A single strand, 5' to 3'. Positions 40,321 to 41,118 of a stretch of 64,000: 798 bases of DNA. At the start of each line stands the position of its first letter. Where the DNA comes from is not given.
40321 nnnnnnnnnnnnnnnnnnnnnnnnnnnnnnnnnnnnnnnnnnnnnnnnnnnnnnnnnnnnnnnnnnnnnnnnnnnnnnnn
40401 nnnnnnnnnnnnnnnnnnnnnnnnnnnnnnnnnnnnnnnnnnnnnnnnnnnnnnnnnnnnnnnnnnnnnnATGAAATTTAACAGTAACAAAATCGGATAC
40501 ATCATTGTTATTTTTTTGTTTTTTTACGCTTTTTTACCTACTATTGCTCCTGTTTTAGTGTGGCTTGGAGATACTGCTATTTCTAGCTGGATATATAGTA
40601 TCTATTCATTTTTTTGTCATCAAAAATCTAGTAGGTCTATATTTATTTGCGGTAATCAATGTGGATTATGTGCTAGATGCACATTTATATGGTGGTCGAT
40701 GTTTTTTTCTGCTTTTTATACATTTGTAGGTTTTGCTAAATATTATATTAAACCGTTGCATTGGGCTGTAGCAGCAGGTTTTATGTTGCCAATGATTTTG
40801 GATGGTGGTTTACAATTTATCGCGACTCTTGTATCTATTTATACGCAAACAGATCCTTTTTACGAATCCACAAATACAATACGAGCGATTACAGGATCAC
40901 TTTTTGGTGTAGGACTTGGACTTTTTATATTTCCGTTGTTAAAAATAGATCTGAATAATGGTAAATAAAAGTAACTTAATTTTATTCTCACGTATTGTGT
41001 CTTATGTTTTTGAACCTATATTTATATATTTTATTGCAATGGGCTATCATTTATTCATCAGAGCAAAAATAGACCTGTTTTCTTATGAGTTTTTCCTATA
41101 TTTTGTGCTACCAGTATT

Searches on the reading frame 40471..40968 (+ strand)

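Call 28: search_protein_families(library=pfam, proteins=[window:40471-40968:+], max_evalue=0.001)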
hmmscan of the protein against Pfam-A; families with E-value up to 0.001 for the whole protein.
window:40471-40968:+ (165 aa): 1 family
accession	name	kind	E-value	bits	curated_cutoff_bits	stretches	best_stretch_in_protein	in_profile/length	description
PF09858.14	DUF2085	-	9.6e-22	77.6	25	1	49-151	1-89/90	Predicted membrane protein (DUF2085)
